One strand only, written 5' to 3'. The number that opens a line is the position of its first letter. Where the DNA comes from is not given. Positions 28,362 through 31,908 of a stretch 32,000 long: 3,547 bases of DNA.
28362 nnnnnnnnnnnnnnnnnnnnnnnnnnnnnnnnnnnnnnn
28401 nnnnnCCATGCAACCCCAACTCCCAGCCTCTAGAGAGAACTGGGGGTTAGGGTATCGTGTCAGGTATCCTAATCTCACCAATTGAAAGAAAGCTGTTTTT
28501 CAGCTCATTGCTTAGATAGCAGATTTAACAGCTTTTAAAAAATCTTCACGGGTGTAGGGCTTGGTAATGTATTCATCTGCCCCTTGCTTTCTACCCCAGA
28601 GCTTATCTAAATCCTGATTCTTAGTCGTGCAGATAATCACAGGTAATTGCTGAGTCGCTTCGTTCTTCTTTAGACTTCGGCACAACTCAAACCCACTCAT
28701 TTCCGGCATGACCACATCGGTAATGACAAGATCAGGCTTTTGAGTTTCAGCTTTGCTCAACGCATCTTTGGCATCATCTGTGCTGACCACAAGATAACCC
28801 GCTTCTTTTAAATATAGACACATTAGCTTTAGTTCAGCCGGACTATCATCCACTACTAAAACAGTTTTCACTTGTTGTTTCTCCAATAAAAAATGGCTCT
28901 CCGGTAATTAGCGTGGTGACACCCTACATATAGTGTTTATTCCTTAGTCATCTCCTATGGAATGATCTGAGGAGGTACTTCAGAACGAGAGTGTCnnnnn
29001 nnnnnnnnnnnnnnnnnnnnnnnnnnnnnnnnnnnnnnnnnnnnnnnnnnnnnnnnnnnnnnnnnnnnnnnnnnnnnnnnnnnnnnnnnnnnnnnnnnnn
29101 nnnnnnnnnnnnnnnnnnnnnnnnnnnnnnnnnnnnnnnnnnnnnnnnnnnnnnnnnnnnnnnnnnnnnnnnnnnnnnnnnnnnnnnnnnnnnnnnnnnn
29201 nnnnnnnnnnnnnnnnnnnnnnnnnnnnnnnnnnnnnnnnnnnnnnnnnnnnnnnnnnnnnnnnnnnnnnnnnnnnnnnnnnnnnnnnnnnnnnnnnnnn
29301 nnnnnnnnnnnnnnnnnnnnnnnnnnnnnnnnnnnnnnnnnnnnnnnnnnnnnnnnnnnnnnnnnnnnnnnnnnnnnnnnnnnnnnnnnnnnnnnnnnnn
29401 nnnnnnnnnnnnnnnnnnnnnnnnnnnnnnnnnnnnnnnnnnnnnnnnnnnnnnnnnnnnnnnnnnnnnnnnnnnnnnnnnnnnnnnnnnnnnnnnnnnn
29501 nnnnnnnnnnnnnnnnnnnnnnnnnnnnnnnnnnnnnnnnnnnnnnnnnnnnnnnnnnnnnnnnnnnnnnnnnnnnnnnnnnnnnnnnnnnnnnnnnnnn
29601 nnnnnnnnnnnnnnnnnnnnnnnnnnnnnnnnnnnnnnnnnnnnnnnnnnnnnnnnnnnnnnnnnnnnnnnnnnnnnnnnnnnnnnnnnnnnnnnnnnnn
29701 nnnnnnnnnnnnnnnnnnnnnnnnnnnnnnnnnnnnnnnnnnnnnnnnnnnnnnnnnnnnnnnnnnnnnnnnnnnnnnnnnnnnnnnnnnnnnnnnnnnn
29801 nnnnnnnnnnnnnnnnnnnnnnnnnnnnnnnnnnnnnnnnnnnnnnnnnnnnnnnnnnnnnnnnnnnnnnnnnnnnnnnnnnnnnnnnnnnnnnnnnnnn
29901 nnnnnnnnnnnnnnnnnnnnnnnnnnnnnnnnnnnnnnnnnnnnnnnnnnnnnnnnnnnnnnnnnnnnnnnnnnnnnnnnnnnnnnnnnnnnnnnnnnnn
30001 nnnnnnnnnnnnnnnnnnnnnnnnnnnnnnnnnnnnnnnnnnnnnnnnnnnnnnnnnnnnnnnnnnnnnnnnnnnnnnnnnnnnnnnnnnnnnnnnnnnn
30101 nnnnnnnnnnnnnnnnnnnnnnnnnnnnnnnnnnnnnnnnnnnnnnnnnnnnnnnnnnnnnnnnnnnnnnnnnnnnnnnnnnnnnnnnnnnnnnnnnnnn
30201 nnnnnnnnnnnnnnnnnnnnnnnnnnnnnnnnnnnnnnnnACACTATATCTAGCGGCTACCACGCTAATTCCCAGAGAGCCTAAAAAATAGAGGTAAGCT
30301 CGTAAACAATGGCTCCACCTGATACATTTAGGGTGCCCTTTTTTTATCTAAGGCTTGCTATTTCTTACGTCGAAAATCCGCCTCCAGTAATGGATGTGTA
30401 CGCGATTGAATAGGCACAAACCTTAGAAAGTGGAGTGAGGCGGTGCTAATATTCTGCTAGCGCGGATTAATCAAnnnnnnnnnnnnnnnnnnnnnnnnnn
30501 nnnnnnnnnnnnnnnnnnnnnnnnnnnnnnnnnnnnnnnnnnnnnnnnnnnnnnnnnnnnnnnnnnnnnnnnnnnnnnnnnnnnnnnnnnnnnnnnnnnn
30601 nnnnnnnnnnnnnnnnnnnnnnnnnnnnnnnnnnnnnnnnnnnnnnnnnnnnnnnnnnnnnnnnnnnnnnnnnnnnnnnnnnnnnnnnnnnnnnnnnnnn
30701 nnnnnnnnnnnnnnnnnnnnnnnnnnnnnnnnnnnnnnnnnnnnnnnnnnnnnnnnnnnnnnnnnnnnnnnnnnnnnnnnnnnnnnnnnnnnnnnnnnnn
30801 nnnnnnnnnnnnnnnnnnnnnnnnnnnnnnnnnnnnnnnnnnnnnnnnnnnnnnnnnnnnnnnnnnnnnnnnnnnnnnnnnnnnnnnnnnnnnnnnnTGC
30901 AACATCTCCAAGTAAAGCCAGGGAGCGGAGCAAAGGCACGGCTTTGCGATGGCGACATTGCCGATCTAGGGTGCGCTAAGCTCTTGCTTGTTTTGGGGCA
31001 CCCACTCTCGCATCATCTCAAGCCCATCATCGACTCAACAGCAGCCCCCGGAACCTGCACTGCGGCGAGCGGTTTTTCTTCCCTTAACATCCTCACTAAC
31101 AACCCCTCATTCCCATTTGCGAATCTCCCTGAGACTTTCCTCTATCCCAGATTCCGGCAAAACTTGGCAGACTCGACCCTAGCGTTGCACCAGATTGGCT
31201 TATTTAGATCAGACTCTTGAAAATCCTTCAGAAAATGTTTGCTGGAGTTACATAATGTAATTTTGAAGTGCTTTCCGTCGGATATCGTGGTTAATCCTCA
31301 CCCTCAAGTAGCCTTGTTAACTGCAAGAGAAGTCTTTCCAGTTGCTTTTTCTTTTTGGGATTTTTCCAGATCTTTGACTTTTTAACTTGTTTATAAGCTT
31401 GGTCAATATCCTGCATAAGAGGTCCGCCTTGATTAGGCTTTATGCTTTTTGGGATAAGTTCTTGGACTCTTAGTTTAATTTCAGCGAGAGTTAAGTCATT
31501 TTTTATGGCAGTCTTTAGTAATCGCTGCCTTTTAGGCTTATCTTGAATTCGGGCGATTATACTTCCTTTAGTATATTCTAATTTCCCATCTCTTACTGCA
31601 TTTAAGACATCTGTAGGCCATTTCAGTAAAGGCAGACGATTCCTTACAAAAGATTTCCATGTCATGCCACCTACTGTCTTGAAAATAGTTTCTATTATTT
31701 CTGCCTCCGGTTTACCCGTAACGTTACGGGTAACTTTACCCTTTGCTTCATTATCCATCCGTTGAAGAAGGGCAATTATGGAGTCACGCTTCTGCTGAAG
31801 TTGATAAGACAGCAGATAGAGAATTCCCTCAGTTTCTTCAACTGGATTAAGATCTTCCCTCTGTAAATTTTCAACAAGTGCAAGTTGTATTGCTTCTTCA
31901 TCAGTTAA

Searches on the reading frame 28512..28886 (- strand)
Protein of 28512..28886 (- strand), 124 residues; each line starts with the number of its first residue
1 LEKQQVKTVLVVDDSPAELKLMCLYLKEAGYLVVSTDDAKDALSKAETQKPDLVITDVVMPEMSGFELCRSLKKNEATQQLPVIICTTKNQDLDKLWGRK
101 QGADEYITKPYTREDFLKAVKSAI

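Call 14: search_protein_families(library=pfam, proteins=[window:28512-28886:-], max_evalue=0.01)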
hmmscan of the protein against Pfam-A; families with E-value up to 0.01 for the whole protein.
window:28512-28886:- (124 aa): 2 families
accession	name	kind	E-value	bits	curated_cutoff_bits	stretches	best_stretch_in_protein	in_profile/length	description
PF00072.30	Response_reg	-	7.2e-29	100.6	30.2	1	9-121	1-111/111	Response regulator receiver domain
PF23198.2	PDE8A_N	-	0.0016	18.8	29.6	1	3-92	7-96/147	PDE8A-like, N-terminal domain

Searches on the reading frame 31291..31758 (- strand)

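Call 14: search_protein_families(library=pfam, proteins=[window:31291-31758:-], max_evalue=0.01)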
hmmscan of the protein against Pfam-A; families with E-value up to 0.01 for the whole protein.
window:31291-31758:- (155 aa): 2 families
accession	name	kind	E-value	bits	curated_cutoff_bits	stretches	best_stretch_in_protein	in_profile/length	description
PF17762.8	HTH_ParB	-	4.9e-08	33.5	22.6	1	35-100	34-99/102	ParB HTH domain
PF08083.16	PROCN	-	0.00022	20.5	27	1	34-147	243-348/407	PROCN (NUC071) domain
